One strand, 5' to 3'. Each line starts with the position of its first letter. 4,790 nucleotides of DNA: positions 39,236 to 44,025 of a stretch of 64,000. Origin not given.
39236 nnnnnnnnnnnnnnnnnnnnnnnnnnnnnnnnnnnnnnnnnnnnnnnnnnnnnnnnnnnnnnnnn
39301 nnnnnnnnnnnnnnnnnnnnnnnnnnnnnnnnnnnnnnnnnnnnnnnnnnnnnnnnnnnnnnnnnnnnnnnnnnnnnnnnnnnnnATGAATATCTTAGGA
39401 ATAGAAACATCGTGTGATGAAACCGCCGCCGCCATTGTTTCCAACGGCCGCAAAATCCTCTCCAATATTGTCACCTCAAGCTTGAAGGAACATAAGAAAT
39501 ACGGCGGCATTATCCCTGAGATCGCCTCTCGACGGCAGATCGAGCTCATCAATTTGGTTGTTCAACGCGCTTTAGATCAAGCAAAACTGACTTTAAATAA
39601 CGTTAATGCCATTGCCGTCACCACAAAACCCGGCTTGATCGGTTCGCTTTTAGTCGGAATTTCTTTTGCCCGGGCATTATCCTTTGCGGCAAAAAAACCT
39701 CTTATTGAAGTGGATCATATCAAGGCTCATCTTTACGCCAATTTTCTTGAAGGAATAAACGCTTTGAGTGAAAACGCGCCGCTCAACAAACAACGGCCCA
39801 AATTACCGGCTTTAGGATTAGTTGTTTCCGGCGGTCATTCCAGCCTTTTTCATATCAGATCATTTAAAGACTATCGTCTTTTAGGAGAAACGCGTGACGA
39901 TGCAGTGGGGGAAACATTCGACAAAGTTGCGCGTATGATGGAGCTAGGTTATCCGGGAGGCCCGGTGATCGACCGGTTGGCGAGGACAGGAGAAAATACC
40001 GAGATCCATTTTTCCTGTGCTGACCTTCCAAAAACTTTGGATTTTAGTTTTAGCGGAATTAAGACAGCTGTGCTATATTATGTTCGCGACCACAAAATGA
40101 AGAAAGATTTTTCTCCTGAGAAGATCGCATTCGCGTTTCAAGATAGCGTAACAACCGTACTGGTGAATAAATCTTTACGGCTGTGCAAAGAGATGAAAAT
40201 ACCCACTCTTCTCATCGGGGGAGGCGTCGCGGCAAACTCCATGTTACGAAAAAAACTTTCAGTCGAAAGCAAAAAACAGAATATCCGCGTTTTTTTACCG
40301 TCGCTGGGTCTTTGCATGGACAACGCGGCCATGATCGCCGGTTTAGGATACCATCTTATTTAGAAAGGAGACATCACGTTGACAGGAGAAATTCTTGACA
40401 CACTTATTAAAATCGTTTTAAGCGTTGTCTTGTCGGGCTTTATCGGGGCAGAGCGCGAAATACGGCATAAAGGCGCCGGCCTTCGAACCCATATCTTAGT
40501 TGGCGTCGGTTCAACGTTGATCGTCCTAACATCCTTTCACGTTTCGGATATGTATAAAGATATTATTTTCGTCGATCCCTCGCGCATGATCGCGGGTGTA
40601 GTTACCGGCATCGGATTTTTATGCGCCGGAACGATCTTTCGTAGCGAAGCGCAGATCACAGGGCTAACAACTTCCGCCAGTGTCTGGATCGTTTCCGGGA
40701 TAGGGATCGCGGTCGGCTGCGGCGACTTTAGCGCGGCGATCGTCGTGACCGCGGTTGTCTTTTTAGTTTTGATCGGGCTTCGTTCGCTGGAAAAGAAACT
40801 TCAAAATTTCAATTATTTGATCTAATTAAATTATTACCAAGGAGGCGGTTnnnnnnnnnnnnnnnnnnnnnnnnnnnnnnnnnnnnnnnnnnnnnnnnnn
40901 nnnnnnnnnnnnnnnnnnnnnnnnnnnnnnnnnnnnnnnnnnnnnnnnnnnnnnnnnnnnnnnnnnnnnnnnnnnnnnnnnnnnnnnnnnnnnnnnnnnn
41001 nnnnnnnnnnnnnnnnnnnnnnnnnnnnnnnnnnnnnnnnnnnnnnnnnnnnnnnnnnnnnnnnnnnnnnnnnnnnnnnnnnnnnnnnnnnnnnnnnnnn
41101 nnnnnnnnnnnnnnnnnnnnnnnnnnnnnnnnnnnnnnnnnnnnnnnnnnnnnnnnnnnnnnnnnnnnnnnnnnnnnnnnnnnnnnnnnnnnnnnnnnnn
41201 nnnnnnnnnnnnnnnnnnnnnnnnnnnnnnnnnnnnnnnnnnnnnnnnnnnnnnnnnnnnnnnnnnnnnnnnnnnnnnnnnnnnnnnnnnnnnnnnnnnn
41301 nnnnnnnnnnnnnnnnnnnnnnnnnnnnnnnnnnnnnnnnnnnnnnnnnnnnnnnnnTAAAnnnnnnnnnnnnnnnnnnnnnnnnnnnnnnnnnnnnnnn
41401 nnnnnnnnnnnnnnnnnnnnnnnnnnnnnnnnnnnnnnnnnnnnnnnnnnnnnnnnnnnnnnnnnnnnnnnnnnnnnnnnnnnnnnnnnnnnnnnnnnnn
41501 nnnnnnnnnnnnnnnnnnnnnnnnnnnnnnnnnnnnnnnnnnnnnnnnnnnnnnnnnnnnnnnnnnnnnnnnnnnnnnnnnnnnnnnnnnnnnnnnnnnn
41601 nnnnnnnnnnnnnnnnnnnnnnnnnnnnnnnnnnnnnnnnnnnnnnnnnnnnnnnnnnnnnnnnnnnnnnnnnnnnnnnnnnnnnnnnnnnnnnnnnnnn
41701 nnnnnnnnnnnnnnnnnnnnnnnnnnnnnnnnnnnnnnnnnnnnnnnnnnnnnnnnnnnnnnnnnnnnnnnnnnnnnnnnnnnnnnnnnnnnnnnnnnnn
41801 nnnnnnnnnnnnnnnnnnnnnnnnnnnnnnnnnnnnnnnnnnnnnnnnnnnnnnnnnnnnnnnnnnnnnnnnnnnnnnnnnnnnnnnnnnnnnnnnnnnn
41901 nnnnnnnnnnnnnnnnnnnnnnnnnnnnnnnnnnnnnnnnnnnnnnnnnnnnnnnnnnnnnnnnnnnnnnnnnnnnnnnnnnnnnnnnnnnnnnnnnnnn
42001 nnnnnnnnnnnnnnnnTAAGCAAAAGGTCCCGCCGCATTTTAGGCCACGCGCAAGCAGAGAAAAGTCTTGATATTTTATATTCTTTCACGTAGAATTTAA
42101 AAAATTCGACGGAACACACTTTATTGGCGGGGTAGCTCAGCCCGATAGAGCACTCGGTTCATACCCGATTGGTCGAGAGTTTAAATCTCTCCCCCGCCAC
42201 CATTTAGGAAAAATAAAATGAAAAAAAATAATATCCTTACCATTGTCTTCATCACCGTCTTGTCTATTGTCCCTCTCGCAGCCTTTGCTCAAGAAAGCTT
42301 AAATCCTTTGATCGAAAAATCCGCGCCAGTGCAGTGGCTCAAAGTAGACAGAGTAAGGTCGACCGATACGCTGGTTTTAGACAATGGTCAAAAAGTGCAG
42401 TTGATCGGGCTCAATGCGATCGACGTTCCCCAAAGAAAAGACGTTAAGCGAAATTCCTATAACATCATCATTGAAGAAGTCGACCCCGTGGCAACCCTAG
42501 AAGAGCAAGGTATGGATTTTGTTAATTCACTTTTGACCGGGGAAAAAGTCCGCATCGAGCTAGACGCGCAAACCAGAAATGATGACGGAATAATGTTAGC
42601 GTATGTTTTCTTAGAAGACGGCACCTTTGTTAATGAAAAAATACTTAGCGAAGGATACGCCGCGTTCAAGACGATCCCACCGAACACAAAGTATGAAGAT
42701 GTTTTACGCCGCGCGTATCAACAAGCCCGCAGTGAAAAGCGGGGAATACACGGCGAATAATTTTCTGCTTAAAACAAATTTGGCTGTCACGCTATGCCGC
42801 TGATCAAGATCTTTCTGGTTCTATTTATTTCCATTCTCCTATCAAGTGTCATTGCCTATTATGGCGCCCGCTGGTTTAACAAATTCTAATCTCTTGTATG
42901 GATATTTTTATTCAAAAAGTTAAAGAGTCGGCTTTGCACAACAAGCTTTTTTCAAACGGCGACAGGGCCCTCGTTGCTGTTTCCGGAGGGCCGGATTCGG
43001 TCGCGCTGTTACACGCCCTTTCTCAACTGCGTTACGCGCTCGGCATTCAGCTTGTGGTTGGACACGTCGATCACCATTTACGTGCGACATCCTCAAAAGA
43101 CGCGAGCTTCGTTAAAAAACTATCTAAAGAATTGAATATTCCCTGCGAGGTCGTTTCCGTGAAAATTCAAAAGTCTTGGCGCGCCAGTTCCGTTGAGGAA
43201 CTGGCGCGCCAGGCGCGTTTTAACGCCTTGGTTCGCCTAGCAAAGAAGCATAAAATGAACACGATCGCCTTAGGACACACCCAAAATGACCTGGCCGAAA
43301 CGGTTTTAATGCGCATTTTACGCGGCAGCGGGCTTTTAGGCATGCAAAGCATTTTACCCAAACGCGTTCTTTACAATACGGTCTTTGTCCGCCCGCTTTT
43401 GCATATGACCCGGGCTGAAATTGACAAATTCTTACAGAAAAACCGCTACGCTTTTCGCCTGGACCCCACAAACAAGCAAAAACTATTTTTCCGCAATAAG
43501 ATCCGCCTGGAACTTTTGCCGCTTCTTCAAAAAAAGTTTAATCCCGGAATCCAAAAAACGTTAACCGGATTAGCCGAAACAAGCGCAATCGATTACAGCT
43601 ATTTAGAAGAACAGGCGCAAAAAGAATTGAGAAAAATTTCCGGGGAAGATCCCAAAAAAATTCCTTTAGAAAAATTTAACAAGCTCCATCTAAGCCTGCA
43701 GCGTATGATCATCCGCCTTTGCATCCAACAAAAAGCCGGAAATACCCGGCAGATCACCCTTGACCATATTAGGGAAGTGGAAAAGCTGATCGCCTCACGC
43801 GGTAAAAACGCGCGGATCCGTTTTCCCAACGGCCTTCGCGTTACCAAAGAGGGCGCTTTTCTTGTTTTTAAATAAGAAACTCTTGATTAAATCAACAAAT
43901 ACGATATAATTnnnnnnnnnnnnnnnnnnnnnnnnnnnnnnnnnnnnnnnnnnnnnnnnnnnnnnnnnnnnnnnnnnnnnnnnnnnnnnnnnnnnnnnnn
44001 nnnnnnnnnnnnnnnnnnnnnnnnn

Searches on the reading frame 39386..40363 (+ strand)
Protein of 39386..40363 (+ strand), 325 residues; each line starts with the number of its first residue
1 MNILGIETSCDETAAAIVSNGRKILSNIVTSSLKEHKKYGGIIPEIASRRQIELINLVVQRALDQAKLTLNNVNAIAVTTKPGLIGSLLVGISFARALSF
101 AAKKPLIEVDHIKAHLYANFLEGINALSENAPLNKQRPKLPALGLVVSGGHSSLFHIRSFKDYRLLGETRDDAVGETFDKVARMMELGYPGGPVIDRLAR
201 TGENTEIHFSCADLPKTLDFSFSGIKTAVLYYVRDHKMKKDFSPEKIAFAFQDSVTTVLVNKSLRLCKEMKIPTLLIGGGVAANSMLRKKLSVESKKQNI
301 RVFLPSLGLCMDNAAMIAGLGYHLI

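Call 44: search_protein_families(library=pfam, proteins=[window:39386-40363:+], max_evalue=0.00001)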
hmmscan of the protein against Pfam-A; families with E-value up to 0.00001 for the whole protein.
window:39386-40363:+ (325 aa): 3 families
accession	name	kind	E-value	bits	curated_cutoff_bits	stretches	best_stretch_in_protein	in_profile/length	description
PF00814.31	TsaD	-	9e-84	281.7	24.8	1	23-318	1-263/264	tRNA N6-adenosine threonylcarbamoyltransferase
PF22521.2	HypF_C_2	-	1e-07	32.4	27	1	236-307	158-229/241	Carbamoyltransferase, Kae1-like Domain, second subdomain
PF02543.21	Carbam_trans_N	-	5.6e-06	26.5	24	0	179-302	207-331/346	Carbamoyltransferase N-terminus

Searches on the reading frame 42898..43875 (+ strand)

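Call 27: search_protein_families(library=pfam, proteins=[window:42898-43875:+], max_evalue=0.001)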
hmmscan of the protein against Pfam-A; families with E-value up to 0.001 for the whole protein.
window:42898-43875:+ (325 aa): 4 families
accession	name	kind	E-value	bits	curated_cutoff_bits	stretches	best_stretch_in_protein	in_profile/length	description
PF01171.26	ATP_bind_3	-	1.1e-54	185.3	27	1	24-204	2-181/182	PP-loop family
PF09179.16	TilS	-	3.7e-06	27.5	21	1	257-311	3-58/67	TilS substrate binding domain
PF01507.26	PAPS_reduct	-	0.00022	21.8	22.5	1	25-182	3-152/175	Phosphoadenosine phosphosulfate reductase domain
PF03054.22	tRNA_Me_trans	-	0.00044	20.4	20.6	0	23-89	2-73/202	tRNA methyl transferase HUP domain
